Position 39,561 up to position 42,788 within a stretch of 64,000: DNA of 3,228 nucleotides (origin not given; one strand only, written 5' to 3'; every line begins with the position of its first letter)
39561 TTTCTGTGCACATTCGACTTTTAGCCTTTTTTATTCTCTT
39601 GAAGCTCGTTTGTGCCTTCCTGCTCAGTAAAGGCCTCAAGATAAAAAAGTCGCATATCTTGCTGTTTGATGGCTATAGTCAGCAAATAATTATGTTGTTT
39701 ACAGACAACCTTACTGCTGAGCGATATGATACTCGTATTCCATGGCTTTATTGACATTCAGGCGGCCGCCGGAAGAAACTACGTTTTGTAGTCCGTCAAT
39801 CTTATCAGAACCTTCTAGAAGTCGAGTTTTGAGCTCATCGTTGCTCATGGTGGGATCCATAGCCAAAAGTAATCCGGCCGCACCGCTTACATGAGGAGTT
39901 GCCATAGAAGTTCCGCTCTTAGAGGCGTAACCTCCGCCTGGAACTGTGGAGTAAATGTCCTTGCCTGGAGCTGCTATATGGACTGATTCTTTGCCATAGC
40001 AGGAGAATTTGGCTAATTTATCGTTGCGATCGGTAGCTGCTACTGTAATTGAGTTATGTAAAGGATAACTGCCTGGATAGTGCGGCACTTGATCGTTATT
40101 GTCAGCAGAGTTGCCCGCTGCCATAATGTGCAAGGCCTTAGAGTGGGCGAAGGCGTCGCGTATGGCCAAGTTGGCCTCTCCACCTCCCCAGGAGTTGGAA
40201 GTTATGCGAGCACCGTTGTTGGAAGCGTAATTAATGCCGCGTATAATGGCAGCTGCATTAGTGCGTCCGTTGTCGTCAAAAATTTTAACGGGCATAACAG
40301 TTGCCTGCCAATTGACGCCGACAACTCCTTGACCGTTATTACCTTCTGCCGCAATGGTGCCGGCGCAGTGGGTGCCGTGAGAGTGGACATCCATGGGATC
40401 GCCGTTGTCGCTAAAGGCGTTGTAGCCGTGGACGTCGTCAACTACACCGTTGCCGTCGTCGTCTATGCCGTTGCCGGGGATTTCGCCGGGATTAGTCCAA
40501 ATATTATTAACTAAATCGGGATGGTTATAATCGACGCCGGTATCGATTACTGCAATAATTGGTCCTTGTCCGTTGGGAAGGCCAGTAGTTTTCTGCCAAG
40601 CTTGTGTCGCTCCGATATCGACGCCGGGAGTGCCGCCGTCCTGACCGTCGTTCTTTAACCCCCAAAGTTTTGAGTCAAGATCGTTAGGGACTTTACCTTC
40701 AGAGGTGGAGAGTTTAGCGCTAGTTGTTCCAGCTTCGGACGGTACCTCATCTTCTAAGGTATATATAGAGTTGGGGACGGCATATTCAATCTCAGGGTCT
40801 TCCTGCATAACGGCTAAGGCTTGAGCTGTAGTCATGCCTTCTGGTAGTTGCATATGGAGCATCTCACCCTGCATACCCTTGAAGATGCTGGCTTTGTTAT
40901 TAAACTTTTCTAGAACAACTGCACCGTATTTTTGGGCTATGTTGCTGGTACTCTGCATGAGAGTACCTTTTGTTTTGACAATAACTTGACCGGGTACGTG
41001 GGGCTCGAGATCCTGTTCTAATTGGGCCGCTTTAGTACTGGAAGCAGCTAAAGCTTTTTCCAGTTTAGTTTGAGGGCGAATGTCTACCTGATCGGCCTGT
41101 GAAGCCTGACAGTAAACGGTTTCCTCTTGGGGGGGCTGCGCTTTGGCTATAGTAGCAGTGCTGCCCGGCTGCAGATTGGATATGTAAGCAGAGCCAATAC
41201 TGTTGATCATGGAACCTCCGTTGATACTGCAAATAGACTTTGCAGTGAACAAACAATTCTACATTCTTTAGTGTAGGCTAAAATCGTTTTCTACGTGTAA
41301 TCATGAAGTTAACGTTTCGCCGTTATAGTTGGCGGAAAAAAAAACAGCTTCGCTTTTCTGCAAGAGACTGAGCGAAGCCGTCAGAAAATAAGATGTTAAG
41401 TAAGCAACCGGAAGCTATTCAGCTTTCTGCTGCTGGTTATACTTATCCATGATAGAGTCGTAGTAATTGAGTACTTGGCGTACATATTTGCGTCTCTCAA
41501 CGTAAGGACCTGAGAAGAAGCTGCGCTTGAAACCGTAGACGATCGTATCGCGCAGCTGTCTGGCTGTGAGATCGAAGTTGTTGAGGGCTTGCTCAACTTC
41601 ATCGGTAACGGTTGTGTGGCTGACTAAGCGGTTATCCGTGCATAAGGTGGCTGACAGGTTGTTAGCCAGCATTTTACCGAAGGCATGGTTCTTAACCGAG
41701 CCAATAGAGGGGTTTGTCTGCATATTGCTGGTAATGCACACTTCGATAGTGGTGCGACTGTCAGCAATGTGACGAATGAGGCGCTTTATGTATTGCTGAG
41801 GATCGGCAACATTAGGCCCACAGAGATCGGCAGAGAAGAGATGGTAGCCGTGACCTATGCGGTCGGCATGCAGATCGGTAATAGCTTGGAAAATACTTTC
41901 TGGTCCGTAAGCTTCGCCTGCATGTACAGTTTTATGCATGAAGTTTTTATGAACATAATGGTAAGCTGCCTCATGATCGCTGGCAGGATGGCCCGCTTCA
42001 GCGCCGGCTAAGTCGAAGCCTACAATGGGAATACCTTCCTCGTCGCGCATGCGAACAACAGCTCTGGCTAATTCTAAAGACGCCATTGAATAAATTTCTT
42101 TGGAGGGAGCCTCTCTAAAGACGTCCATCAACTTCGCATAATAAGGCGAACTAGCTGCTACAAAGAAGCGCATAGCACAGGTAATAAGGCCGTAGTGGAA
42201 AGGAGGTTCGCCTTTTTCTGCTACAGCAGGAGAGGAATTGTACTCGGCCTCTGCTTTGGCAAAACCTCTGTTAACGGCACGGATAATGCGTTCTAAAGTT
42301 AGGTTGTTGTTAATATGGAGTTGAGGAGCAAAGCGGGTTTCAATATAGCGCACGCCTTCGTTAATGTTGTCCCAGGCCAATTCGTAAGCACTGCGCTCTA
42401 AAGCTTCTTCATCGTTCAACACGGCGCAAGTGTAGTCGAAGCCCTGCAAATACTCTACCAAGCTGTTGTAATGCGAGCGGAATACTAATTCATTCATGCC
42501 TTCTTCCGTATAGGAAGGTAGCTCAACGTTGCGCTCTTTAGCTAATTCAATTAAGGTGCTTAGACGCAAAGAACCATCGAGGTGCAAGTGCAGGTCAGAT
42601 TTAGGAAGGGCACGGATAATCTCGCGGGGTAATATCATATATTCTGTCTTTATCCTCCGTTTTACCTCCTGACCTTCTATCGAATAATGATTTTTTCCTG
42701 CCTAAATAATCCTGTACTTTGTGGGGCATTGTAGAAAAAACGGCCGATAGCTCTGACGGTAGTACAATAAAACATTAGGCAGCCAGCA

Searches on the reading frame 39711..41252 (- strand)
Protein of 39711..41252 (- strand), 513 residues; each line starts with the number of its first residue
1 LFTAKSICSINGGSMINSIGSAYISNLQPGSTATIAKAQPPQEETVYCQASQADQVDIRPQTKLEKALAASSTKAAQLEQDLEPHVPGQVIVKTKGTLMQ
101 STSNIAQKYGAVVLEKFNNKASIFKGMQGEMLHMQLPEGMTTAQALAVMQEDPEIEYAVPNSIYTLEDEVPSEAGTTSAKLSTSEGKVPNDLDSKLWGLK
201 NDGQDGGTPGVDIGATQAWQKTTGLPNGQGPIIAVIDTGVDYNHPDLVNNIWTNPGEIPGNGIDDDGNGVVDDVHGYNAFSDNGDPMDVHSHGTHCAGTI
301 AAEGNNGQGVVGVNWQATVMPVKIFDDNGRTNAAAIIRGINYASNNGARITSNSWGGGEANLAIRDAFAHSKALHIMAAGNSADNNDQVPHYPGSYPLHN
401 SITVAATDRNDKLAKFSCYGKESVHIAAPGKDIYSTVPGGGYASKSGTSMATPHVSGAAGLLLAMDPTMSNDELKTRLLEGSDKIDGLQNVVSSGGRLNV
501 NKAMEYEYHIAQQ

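Call 58: search_protein_families(library=pfam, proteins=[window:39711-41252:-], max_evalue=0.00001)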
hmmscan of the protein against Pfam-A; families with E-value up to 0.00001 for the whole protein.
window:39711-41252:- (513 aa): 2 families
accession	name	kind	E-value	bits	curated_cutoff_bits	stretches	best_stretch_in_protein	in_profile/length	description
PF00082.27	Peptidase_S8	-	3.3e-58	197.7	21.8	1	228-482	1-273/288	Subtilase family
PF22148.1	Fervidolysin_NPro-like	-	1.7e-07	32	21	1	74-161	4-81/81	Fervidolysin N-terminal prodomain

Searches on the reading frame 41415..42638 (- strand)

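Call 58: search_protein_families(library=pfam, proteins=[window:41415-42638:-], max_evalue=0.00001)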
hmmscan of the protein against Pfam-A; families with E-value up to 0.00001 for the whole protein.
window:41415-42638:- (407 aa): 1 family
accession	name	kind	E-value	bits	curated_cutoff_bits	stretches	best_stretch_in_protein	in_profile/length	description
PF00962.28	A_deaminase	-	3.6e-68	230.5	27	1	12-377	1-317/330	Adenosine deaminase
